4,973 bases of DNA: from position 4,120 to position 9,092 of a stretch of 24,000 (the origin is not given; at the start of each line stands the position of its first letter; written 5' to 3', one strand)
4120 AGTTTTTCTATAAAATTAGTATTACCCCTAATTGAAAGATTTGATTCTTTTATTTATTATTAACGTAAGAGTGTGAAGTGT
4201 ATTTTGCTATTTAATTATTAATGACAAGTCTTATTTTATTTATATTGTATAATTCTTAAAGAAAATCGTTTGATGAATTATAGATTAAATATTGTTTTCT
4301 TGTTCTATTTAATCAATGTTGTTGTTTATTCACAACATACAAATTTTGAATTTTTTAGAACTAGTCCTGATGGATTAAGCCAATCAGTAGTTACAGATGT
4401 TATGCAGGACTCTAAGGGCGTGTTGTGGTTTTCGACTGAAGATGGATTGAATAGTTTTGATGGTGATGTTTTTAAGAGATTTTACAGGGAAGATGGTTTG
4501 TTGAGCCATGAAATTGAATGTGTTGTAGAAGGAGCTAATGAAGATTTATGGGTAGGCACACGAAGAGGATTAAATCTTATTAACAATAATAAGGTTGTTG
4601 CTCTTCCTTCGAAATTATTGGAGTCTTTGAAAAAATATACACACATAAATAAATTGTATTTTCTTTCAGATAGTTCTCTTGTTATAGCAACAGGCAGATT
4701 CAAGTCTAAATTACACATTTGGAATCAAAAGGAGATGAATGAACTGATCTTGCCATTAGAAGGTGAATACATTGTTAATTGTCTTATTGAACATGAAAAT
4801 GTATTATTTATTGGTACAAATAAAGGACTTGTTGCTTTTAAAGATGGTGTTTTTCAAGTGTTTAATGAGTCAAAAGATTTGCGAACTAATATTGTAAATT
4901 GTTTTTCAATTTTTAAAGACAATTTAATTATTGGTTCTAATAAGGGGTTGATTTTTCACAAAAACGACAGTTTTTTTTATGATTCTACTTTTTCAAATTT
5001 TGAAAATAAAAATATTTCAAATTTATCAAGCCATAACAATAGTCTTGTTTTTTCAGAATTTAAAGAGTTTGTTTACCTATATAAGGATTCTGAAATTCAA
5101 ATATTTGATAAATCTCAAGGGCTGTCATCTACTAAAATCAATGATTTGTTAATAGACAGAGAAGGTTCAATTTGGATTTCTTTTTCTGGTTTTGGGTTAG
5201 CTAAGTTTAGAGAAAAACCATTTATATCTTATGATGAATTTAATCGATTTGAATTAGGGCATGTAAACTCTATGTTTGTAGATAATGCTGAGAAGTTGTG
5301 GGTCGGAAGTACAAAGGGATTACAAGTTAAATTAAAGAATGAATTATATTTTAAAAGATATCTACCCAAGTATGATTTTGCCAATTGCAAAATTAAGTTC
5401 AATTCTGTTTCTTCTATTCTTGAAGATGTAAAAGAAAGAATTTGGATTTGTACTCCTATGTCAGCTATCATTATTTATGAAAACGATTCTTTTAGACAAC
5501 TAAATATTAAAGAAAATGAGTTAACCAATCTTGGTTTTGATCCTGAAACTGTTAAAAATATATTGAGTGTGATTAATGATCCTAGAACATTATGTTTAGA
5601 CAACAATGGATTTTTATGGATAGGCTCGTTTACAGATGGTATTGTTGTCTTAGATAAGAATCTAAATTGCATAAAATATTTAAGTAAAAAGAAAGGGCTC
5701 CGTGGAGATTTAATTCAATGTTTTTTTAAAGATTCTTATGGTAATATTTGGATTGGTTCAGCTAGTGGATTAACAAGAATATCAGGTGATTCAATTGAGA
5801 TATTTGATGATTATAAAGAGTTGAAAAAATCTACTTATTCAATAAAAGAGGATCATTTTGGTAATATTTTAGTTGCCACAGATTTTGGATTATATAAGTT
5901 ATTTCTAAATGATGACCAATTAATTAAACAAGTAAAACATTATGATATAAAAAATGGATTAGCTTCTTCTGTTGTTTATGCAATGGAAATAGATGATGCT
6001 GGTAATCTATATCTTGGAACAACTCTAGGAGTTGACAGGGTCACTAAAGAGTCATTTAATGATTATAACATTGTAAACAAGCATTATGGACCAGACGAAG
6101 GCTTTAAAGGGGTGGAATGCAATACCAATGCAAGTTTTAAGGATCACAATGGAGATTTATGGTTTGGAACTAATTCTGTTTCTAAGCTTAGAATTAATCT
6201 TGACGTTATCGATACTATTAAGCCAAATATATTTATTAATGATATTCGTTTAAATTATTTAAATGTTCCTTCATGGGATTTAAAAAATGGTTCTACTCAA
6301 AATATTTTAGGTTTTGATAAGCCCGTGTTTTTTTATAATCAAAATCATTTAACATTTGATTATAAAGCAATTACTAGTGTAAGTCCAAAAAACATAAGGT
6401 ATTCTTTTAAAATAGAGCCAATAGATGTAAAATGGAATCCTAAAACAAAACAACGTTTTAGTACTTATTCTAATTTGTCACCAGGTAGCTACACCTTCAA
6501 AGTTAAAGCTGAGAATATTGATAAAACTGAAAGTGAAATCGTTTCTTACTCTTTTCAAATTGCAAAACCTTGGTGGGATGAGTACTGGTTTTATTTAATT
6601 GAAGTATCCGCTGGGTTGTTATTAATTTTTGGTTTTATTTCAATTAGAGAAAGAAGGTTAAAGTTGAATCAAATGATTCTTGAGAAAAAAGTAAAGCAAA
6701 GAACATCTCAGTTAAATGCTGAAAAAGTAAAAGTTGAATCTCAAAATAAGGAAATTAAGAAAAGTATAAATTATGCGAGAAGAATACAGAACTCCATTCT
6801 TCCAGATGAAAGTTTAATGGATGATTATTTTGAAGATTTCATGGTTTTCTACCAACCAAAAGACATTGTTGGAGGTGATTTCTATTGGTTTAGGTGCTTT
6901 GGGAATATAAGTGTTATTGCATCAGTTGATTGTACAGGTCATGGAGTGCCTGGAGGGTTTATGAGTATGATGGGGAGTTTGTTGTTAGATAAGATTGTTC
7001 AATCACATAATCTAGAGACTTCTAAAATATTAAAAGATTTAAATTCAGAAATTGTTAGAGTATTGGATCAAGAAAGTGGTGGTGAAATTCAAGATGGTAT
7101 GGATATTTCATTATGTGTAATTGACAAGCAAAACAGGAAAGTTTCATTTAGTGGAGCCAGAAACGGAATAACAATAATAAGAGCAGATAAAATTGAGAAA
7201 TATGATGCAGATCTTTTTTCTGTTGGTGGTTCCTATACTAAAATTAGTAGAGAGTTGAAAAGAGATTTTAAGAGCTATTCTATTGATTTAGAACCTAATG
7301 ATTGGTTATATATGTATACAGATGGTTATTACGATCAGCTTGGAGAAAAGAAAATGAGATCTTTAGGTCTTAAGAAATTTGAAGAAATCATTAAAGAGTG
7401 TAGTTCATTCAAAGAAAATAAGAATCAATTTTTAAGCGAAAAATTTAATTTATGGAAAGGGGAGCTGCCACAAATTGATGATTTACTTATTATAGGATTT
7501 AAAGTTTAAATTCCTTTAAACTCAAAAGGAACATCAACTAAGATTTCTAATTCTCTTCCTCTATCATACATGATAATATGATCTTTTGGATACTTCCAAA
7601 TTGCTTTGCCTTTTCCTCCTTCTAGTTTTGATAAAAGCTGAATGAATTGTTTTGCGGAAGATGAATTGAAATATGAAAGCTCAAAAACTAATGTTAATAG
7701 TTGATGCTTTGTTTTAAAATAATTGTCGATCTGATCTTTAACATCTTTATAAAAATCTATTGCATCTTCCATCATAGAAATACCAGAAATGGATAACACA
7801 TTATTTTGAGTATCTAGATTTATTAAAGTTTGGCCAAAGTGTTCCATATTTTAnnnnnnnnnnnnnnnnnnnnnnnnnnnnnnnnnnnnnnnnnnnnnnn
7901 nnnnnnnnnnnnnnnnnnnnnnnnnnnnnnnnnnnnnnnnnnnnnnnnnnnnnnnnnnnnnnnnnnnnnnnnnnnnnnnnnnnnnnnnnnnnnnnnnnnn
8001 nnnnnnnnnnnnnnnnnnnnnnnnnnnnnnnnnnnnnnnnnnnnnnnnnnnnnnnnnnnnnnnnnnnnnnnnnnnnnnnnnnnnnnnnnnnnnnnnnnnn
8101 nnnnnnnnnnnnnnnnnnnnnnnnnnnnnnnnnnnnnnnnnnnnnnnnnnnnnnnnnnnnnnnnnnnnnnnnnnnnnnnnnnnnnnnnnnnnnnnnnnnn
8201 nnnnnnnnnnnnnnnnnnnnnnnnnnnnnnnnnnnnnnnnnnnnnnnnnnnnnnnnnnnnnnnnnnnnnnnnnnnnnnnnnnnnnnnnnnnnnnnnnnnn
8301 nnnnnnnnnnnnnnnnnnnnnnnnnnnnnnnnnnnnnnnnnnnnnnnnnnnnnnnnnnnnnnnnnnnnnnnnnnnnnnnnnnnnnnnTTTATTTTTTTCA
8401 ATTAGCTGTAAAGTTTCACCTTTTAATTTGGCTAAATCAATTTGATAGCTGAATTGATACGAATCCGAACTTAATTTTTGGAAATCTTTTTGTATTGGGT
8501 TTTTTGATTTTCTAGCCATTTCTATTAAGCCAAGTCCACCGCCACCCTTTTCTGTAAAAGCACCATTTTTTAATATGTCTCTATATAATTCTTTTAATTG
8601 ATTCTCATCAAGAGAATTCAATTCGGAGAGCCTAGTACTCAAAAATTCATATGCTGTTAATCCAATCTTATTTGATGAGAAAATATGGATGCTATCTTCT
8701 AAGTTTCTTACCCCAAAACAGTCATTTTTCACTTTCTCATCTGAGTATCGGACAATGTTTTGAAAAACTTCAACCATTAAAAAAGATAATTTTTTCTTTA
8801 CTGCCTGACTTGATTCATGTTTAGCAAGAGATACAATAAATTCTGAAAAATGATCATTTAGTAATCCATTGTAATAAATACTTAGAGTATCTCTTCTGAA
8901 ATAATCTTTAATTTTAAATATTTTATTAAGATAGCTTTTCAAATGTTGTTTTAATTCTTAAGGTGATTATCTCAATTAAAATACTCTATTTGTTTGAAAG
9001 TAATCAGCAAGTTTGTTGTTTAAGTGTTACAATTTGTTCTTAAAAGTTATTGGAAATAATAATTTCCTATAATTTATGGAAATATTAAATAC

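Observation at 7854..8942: Single-chain tandem duplication of the SiaB-like kinase domain (possible built-in pseudo-dimer or pseudokinase)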

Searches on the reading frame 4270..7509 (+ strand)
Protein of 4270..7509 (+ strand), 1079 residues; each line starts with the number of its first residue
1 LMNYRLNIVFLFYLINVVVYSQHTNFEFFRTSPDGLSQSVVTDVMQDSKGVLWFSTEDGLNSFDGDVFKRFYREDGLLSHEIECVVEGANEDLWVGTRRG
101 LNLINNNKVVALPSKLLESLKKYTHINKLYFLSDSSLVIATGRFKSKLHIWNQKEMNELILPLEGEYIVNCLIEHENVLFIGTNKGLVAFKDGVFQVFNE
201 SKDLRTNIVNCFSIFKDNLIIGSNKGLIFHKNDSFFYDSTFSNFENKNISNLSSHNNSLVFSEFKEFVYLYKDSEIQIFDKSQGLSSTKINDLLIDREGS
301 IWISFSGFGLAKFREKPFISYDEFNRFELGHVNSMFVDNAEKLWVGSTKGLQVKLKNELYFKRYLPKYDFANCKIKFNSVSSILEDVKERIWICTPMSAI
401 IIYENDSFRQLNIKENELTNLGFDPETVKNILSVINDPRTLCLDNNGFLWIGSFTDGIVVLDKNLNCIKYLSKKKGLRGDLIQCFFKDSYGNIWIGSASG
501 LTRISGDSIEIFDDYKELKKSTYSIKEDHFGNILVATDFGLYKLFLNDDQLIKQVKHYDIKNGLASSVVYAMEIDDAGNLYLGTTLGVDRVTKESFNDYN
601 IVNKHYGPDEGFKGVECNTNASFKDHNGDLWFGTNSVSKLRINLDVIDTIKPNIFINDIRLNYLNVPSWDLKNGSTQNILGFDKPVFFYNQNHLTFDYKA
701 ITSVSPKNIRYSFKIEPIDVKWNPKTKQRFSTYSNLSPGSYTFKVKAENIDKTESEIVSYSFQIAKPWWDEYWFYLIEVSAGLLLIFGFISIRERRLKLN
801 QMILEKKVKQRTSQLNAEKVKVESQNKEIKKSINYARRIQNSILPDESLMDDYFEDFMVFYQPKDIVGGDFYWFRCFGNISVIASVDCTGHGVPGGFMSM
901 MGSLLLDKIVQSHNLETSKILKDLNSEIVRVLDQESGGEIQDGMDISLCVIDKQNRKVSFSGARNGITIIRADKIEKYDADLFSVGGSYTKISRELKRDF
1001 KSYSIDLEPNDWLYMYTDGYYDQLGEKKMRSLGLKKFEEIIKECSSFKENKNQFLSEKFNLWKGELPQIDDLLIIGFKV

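Call 3: search_protein_families(library=pfam, proteins=[window:4270-7509:+], max_evalue=0.01)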
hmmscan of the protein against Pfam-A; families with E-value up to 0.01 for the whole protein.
window:4270-7509:+ (1079 aa): 6 families
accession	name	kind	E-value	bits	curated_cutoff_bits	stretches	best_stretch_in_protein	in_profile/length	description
PF07494.17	Reg_prop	-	4.5e-37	121.7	20.4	2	476-497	1-22/24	Two component regulator propeller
PF07228.17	SpoIIE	-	1.9e-14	54.5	25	1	883-1056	7-170/192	Stage II sporulation protein E (SpoIIE)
PF07495.19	Y_Y_Y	-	1.4e-12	47.7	26.6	1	704-764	3-64/65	Y_Y_Y domain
PF23748.1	Beta-prop_LRRK2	-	0.00024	20.6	26.9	0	80-121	274-318/359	LRRK2 beta propeller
PF24807.1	WD40_CDC20-Fz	-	0.0018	18.1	200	1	144-234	27-121/292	CDC20/Fizzy WD40 domain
PF08450.18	SGL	-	0.0044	17.1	26.3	0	249-312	43-110/246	SMP-30/Gluconolactonase/LRE-like region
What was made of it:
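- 4270..7509 (+): Sensor phosphatase (beta-propeller Reg_prop/Y_Y_Y plus a SpoIIE-type PP2C domain), convergent with the SiaC-like gene and overlapping its 3' end by 4 nt. Pfam hits in call 3.
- On SiaB proper (equivalog NF038264) / SiaABCD system: SpoIIE-type PP2C domains are present in 4270-7509 and 11731-14880, but with a different sensor architecture (call 3).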

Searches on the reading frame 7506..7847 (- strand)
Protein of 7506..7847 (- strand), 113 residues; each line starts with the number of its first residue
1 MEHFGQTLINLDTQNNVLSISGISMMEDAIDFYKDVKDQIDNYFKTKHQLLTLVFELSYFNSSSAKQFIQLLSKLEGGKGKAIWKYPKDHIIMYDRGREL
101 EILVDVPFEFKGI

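Call 3: search_protein_families(library=pfam, proteins=[window:7506-7847:-], max_evalue=0.01)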
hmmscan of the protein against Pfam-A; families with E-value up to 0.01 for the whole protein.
window:7506-7847:- (113 aa): 2 families
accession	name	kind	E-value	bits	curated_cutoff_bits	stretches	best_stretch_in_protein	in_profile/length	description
PF09345.15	SiaC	-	5.5e-22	78.1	24.5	1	8-111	9-118/120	SiaC family regulatory phosphoprotein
PF17282.7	DUF5347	-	0.0094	16.6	25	0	28-64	29-65/101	Family of unknown function (DUF5347)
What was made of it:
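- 7506..7847 (-): SiaC-like (DUF1987) phosphoprotein gene, 7 nt downstream of the kinase gene. The predicted acceptor is Ser62 (codon 7662-7664). Pfam SiaC E 5.5e-22 (call 3).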

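Call 4: search_protein_families(library=ncbifam, proteins=[window:7506-7847:-], max_evalue=0.01)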
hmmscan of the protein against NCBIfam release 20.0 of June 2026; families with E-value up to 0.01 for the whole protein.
window:7506-7847:- (113 aa): 2 families
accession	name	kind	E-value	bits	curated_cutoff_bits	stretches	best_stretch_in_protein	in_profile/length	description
NF038265.1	phos_prot_SiaC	equivalog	6.9e-11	42.2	150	1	9-80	14-85/122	biofilm regulation phosphoprotein SiaC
NF047705.1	slr1659_superfam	superfamily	0.0051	17.1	100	1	9-74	10-75/111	slr1659 superfamily regulator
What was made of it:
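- On SiaB family protein kinase (NCBIfam NF038262; Pfam PF19788 DUF6272): Both match in two stretches (calls 3, 4).
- On SiaB proper (equivalog NF038264) / SiaABCD system: The score is below the SiaC equivalog cut-off (42 against 150 bits, call 4).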

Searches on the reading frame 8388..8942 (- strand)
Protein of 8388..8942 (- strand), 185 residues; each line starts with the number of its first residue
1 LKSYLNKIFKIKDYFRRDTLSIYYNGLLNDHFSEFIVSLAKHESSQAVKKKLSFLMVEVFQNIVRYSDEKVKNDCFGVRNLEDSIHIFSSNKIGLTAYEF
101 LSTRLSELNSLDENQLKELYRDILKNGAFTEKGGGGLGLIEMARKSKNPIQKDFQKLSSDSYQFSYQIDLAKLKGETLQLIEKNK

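Call 30: search_protein_representatives(protein=window:8388-8942:-)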
Query: 185 residues. Proteins with E-value up to 0.001 (for the whole library): 2314; up to 1e-10: 644; up to 1e-30: 54. The best 150 are listed.
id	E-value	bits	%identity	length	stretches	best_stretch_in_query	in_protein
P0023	1.1e-48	182.0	40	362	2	5-179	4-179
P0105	1.1e-42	162.5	36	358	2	8-171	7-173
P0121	9.8e-41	156.1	35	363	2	8-180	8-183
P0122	3.7e-40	154.3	33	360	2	10-170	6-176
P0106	1.0e-39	152.8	36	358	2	1-176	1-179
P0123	4.5e-39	150.8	40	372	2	9-171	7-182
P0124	4.0e-38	147.7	38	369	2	6-166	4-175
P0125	6.6e-38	146.9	33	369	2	7-171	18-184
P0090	7.6e-38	146.7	34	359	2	14-171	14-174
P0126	8.6e-38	146.6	36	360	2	15-170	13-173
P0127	2.2e-37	145.2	34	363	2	10-171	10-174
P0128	2.4e-37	145.1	36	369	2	14-160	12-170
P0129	5.1e-37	144.1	37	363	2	8-176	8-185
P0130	1.0e-36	143.0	34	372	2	6-171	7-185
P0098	1.9e-36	142.2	34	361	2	3-174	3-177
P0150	6.8e-32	127.4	37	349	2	41-172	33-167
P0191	1.5e-28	116.5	30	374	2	8-165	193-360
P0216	3.3e-27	112.1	34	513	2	20-168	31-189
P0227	2.5e-26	109.3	29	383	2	6-170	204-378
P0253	1.2e-24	103.9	30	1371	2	5-171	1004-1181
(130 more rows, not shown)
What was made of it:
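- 148 of the 150 nearest cluster representatives are tandem (call 30).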

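Call 51: search_protein_families(library=pfam, proteins=[P0253, P0216, P0191, P0227, P0150], max_evalue=0.001)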
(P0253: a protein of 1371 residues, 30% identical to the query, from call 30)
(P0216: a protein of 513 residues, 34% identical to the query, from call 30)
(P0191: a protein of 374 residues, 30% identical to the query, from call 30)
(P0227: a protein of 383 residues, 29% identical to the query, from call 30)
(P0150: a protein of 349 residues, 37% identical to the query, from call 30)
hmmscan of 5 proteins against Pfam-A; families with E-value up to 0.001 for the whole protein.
P0253 (1371 aa): 4 families
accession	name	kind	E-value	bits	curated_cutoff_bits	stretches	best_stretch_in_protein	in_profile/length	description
PF19788.4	DUF6272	-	6.1e-62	207.6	26.6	2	1043-1175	2-134/134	Family of unknown function (DUF6272)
PF07494.17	Reg_prop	-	1.8e-44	144.4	20.4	3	16-38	1-23/24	Two component regulator propeller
PF07495.19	Y_Y_Y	-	4.1e-18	65.5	26.6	1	600-661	3-64/65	Y_Y_Y domain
PF07228.17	SpoIIE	-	2.4e-14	54.1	25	1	782-979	5-191/192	Stage II sporulation protein E (SpoIIE)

P0216 (513 aa): 2 families
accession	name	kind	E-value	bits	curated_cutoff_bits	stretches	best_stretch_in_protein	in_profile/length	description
PF19788.4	DUF6272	-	3.3e-64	215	26.6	2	57-185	4-134/134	Family of unknown function (DUF6272)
PF09345.15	SiaC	-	2.2e-32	111.7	24.5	1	389-505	1-119/120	SiaC family regulatory phosphoprotein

P0191 (374 aa): 1 family
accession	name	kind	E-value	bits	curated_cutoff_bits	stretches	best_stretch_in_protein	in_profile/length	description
PF19788.4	DUF6272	-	2.3e-66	222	26.6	2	229-359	2-134/134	Family of unknown function (DUF6272)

P0227 (383 aa): 1 family
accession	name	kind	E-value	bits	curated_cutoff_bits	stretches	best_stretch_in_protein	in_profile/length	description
PF19788.4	DUF6272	-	2.4e-69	231.6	26.6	2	47-175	1-134/134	Family of unknown function (DUF6272)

P0150 (349 aa): 1 family
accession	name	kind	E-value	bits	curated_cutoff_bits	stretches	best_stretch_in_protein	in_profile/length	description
PF19788.4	DUF6272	-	2.6e-48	163.5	26.6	2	36-157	7-132/134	Family of unknown function (DUF6272)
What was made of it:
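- Natural fusions: Y_Y_Y-SpoIIE-DUF6272x2 (P0253) and DUF6272x2-SiaC (P0216) (call 51). A natural fusion carries one SiaC domain per tandem kinase (P0216, call 51), which hints at 1:1 stoichiometry.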
